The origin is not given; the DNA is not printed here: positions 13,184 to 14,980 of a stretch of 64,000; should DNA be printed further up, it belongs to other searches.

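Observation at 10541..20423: Tandem pair of giant paralogous lipoprotein metzincin-like proteases (1450 and 1819 aa)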

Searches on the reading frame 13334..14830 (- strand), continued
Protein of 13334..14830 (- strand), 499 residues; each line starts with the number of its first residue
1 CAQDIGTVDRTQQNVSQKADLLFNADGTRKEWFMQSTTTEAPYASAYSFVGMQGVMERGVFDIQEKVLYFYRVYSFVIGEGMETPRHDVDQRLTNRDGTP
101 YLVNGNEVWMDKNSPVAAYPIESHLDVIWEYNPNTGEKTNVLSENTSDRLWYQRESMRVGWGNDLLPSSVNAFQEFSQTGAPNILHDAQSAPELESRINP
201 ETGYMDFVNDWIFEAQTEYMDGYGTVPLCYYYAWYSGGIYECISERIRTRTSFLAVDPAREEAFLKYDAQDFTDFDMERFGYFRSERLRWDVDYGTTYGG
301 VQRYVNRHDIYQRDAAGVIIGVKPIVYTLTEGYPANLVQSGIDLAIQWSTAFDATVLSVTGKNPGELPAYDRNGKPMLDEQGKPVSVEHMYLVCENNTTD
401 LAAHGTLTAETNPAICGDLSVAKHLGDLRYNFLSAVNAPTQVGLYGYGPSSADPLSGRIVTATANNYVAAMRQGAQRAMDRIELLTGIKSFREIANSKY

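Call 74: find_homologous_proteins(query=L036:8921-13039:+)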
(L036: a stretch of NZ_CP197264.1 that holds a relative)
Query L036:8921-13039:+ (1373 aa): 184 proteins with E <= 0.001 among 8000 candidates; the best 120 are listed.
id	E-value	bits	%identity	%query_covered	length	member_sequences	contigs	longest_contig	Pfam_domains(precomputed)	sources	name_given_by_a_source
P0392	0.0e+0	3144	100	100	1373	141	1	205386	PF10462.16,PF16313.12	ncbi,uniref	ncbi:zinc-dependent metalloprotease [Vibrio harveyi]|uniref:zinc-dependent metalloprotease n=1 Tax=V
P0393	0.0e+0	2727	85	100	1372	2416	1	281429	PF10462.16,PF16313.12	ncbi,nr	ncbi:TPA: MoxR-like ATPase [Vibrio parahaemolyticus]|nr:MoxR-like ATPase [Vibrio parahaemolyticus]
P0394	0.0e+0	2637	82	100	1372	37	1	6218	PF10462.16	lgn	-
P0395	0.0e+0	2621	82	100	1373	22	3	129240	-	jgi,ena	-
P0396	0.0e+0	2616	82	100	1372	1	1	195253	PF10462.16,PF16313.12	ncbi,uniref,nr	ncbi:M66 family metalloprotease [Vibrio sp. CAU 1672]|uniref:M66 family metalloprotease n=1 Tax=Vibr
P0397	0.0e+0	2503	78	100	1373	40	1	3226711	PF10462.16,PF16313.12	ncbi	-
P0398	0.0e+0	2396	76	100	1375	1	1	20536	PF10462.16,PF16313.12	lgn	-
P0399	0.0e+0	2373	74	100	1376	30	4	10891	PF10462.16,PF16313.12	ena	-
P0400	0.0e+0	2371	75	100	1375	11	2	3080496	PF16313.12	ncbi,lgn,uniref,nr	ncbi:zinc-dependent metalloprotease [Vibrio sp. 16]|uniref:zinc-dependent metalloprotease n=1 Tax=Vi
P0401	0.0e+0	2352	73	100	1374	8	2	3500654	-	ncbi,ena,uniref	ncbi:M66 family metalloprotease [Vibrio gigantis]|uniref:M66 family metalloprotease n=1 Tax=Vibrio g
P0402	0.0e+0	2349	73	100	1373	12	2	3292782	PF16313.12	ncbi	-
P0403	0.0e+0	2313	72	100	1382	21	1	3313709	PF10462.16,PF16313.12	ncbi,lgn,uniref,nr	ncbi:M66 family metalloprotease [Vibrio sp. THAF190c]|uniref:M66 family metalloprotease n=1 Tax=Vibr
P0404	0.0e+0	2271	72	99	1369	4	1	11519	PF16313.12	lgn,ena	-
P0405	0.0e+0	2270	71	100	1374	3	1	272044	PF16313.12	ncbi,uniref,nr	ncbi:zinc-dependent metalloprotease [Vibrio sinaloensis]|uniref:zinc-dependent metalloprotease n=1 T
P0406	0.0e+0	2268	72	100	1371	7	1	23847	PF10462.16,PF16313.12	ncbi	-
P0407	0.0e+0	2210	70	99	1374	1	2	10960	PF16313.12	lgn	-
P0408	0.0e+0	2005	65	100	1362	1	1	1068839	PF16313.12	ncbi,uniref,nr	ncbi:MoxR-like ATPase [Vibrio sp. T187]|uniref:zinc-dependent metalloprotease n=1 Tax=Vibrio TaxID=6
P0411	0.0e+0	1541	51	99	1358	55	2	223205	PF16313.12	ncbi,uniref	ncbi:zinc-dependent metalloprotease [Vibrio metschnikovii]|uniref:zinc-dependent metalloprotease n=1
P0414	0.0e+0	1482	50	99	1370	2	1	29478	PF16313.12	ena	-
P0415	0.0e+0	1479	51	100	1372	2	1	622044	PF16313.12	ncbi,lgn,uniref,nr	ncbi:zinc-dependent metalloprotease [Vibrio atypicus]|uniref:zinc-dependent metalloprotease n=1 Tax=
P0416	0.0e+0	1477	51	100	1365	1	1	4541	PF16313.12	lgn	-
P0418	0.0e+0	1467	50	99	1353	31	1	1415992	PF16313.12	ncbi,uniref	ncbi:zinc-dependent metalloprotease [Aliivibrio salmonicida]|uniref:zinc-dependent metalloprotease n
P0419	0.0e+0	1467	50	100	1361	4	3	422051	PF16313.12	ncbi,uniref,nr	ncbi:MoxR-like ATPase [Aliivibrio finisterrensis]|uniref:zinc-dependent metalloprotease n=1 Tax=Alii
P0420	0.0e+0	1467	50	99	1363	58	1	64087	PF16313.12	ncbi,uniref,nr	ncbi:MoxR-like ATPase [Aliivibrio fischeri]|uniref:zinc-dependent metalloprotease n=1 Tax=Aliivibrio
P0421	0.0e+0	1466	50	100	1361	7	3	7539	PF16313.12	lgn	-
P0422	0.0e+0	1429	49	100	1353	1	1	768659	PF16313.12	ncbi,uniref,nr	ncbi:zinc-dependent metalloprotease [Vibrio metschnikovii]|uniref:zinc-dependent metalloprotease n=1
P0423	0.0e+0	1428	49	100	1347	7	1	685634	PF16313.12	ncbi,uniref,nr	ncbi:zinc-dependent metalloprotease [Vibrio metschnikovii]|uniref:zinc-dependent metalloprotease n=1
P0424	0.0e+0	1393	48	99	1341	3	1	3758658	PF16313.12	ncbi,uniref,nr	ncbi:zinc-dependent metalloprotease [Grimontia kaedaensis]|uniref:Zinc-dependent metalloprotease n=1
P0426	0.0e+0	1316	43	99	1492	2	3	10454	PF16313.12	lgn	-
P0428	0.0e+0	1286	46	99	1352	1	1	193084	PF16313.12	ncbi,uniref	ncbi:zinc-dependent metalloprotease [Enterovibrio makurazakiensis]|uniref:zinc-dependent metalloprot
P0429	0.0e+0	1268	44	99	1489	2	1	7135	PF16313.12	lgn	-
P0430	0.0e+0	1254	44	99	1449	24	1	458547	PF16313.12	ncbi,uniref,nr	ncbi:zinc-dependent metalloprotease [Aliivibrio fischeri]|uniref:EcxA zinc-binding domain-containing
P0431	6.3e-217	742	37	87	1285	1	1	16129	PF16313.12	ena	-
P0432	1.6e-213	730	36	86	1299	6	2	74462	PF16313.12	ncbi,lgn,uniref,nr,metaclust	ncbi:hypothetical protein ATO46_16280 [Aeromonas schubertii]|uniref:zinc-dependent metalloprotease n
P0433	7.5e-212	725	36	86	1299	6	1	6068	PF16313.12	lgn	-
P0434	1.4e-201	691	35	88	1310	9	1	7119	PF16313.12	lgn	-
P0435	2.3e-201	690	37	83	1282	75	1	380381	PF16313.12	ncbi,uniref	ncbi:zinc-dependent metalloprotease [Aeromonas allosaccharophila]|uniref:zinc-dependent metalloprote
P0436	5.5e-201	689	36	86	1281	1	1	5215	PF16313.12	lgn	-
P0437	1.5e-198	681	37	83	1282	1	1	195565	PF16313.12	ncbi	ncbi:MAG: zinc-dependent metalloprotease [Aeromonas hydrophila]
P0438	2.0e-195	670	37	82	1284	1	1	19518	PF16313.12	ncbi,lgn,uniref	ncbi:MAG: zinc-dependent metalloprotease [Aeromonas sp.]|uniref:zinc-dependent metalloprotease n=1 T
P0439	2.6e-192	660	43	31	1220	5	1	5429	PF16313.12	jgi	-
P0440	1.0e-191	658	35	84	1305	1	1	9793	PF16313.12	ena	-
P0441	2.1e-187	644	37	77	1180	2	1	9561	PF16313.12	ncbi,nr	ncbi:MAG: hypothetical protein GY951_02275, partial [Psychromonas sp.]|nr:hypothetical protein [Psyc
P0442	1.5e-182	628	40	49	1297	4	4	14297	PF16313.12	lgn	-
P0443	1.9e-182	627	32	87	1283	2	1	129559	PF16313.12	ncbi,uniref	ncbi:zinc-dependent metalloprotease [Photobacterium sp. MCCC 1A19761]|uniref:zinc-dependent metallop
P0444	2.7e-175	604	33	87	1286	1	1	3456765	PF16313.12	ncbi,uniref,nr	ncbi:zinc-dependent metalloprotease [Photobacterium atrarenae]|uniref:Zinc-dependent metalloprotease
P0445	4.0e-175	603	40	48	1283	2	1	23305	PF16313.12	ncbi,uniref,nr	ncbi:ATPase [Photobacterium alginatilyticum]|uniref:ATPase n=2 Tax=Photobacterium alginatilyticum Ta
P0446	1.6e-173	598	33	87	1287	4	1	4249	PF16313.12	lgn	-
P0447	5.3e-173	596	33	87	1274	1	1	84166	PF16313.12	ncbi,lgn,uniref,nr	ncbi:zinc-dependent metalloprotease [Photobacterium lipolyticum]|uniref:ATPase n=1 Tax=Photobacteriu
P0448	1.4e-172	595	33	87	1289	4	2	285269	PF16313.12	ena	-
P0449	1.2e-168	582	32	87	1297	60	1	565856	PF16313.12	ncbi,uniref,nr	ncbi:zinc-dependent metalloprotease [Vibrio cidicii]|uniref:zinc-dependent metalloprotease n=1 Tax=V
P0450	3.6e-168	580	33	87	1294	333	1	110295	PF16313.12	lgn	-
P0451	3.5e-167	577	40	48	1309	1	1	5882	PF16313.12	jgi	-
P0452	1.2e-165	572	32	87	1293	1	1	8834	PF16313.12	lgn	-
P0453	5.9e-165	569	33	86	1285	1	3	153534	PF16313.12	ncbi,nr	ncbi:zinc-dependent metalloprotease [Vibrio vulnificus]|nr:zinc-dependent metalloprotease [Vibrio vu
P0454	1.6e-164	568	32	87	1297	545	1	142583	PF16313.12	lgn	-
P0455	1.9e-164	568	30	87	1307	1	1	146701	PF16313.12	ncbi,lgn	-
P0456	2.6e-162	561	33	78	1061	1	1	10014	PF16313.12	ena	-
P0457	5.8e-161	556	33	78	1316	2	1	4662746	PF16313.12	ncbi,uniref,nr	ncbi:zinc-dependent metalloprotease [Ferrimonas sp. YFM]|uniref:zinc-dependent metalloprotease n=1 T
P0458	2.6e-160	554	32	86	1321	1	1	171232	PF16313.12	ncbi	-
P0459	7.4e-160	553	32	87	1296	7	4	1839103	PF16313.12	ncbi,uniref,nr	ncbi:zinc-dependent metalloprotease [Vibrio gallaecicus]|uniref:zinc-dependent metalloprotease n=1 T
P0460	1.1e-158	549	38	48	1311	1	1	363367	PF16313.12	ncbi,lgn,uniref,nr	ncbi:protein of unknown function [Ferrimonas sediminum]|uniref:EcxA zinc-binding domain-containing p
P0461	1.5e-158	548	32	87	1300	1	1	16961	PF16313.12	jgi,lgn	jgi:hypothetical protein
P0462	1.7e-158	548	32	87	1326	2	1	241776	PF16313.12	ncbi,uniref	ncbi:zinc-dependent metalloprotease [Vibrio cortegadensis]|uniref:zinc-dependent metalloprotease n=1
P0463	2.0e-158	548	34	76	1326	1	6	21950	PF16313.12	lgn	-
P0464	2.1e-158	548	31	87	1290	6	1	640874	PF16313.12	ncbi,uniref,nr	ncbi:zinc-dependent metalloprotease [Vibrio tapetis subsp. quintayensis]|uniref:zinc-dependent metal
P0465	1.9e-156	541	30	87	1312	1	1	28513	PF16313.12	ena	-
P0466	2.6e-155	538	33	81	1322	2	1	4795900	PF16313.12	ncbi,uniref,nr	ncbi:zinc-dependent metalloprotease [Ferrimonas sp. SCSIO 43195]|uniref:zinc-dependent metalloprotea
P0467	3.3e-154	534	31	87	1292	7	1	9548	PF16313.12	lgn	-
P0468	5.5e-153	530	31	78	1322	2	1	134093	PF16313.12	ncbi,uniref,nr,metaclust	ncbi:hypothetical protein VISI1226_11102 [Vibrio sinaloensis DSM 21326]|uniref:EcxA zinc-binding dom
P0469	5.0e-150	520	33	76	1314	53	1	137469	PF16313.12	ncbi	ncbi:zinc-dependent metalloprotease [Vibrio splendidus]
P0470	2.5e-147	511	32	78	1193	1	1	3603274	PF16313.12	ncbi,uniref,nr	ncbi:zinc-dependent metalloprotease [Photobacterium sp. GJ3]|uniref:zinc-dependent metalloprotease n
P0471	3.6e-147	511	31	86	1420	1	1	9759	PF16313.12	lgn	-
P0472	9.1e-146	506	31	86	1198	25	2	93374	PF13688.13,PF16313.12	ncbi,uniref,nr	ncbi:zinc-dependent metalloprotease [Photobacterium sanguinicancri]|uniref:zinc-dependent metallopro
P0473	2.9e-145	504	32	81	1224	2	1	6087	PF16313.12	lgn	-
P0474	1.5e-143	499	32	76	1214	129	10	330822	PF16313.12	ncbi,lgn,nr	ncbi:TPA: zinc-dependent metalloprotease [Vibrio vulnificus]|nr:zinc-dependent metalloprotease [Vibr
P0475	2.8e-143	498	32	76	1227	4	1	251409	PF16313.12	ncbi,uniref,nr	ncbi:zinc-dependent metalloprotease [Photobacterium proteolyticum]|uniref:zinc-dependent metalloprot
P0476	9.7e-141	489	33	76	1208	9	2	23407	PF16313.12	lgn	-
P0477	1.4e-140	489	32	76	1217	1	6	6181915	PF16313.12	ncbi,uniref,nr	ncbi:putative Metalloprotease [Vibrio nigripulchritudo SFn27]|uniref:Putative Metalloprotease n=1 Ta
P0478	7.7e-140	486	30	86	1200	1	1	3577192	PF16313.12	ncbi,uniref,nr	ncbi:zinc-dependent metalloprotease [Photobacterium sp. TY1-4]|uniref:zinc-dependent metalloprotease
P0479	1.2e-138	482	36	48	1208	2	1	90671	PF16313.12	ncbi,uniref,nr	ncbi:zinc-dependent metalloprotease [Photobacterium sp. 1_MG-2023]|uniref:zinc-dependent metalloprot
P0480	3.3e-135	471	31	82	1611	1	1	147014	PF16313.12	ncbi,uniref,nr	ncbi:zinc-dependent metalloprotease [Pelagibaculum spongiae]|uniref:EcxA zinc-binding domain-contain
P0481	4.2e-135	471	30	87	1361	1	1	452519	PF16313.12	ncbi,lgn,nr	ncbi:TPA: hypothetical protein I7241_11050 [Vibrio vulnificus]|nr:hypothetical protein [Vibrio vulni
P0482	2.2e-134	468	31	79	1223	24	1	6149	PF16313.12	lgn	-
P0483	4.8e-134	467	29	86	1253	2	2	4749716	PF16313.12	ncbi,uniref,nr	ncbi:zinc-dependent metalloprotease [Motilimonas sp. 1_MG-2023]|uniref:zinc-dependent metalloproteas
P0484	3.2e-133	464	30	76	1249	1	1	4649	PF16313.12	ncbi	-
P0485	3.8e-133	464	31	76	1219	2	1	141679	PF16313.12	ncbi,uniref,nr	ncbi:zinc-dependent metalloprotease [Vibrio sinaloensis]|uniref:ATPase n=1 Tax=Photobacterium sp. (s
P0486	4.3e-133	464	30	93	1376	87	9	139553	PF16313.12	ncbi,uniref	ncbi:zinc-dependent metalloprotease [Vibrio vulnificus]|uniref:zinc-dependent metalloprotease n=1 Ta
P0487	8.6e-133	463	29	80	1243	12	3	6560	PF16313.12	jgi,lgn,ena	-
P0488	7.8e-132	460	30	100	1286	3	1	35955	PF16313.12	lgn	-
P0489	1.8e-131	458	35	48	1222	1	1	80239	PF16313.12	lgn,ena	-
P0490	1.7e-129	452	31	76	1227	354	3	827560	PF16313.12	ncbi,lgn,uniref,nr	ncbi:zinc-dependent metalloprotease [Vibrio cholerae]|uniref:zinc-dependent metalloprotease n=1 Tax=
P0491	1.8e-129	452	30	76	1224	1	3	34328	PF16313.12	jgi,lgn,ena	-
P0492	8.7e-127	443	32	45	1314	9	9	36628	PF16313.12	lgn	-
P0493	3.3e-126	441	32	48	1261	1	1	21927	PF16313.12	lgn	-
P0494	1.2e-125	439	31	78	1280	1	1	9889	PF16313.12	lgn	-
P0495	2.5e-125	438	31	75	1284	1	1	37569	PF16313.12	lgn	-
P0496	1.1e-124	436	29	93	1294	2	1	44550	PF16313.12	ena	-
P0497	1.7e-124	435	33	47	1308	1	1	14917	PF16313.12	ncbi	-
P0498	5.8e-124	434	30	78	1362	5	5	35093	PF16313.12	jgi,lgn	jgi:hypothetical protein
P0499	1.2e-123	433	35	30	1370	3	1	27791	PF16313.12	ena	-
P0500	2.0e-123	432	30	50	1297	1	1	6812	PF16313.12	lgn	-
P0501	2.2e-123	432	31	47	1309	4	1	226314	PF16313.12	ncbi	-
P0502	3.9e-123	431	27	78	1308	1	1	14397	PF16313.12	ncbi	-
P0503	4.6e-123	431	29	88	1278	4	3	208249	PF16313.12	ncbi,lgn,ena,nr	ncbi:MAG: hypothetical protein CME65_00765 [Halobacteriovoraceae bacterium]|nr:hypothetical protein 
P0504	2.0e-122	429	34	30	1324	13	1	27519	PF16313.12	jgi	jgi:hypothetical protein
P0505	2.5e-122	428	32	77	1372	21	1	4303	PF16313.12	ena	-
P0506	2.5e-121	425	38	48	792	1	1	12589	PF16313.12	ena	-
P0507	4.9e-121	424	37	30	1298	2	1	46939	PF16313.12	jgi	jgi:ribosomal protein L29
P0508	6.3e-121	424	28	78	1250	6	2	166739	PF16313.12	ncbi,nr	ncbi:MAG: zinc-dependent metalloprotease [Bacteriovoracaceae bacterium]|nr:zinc-dependent metallopro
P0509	7.9e-121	423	28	85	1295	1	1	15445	PF10462.16,PF16313.12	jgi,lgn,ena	-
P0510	1.7e-120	422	30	77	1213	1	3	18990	PF16313.12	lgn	-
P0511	4.3e-120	421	33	45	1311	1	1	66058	PF16313.12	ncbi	-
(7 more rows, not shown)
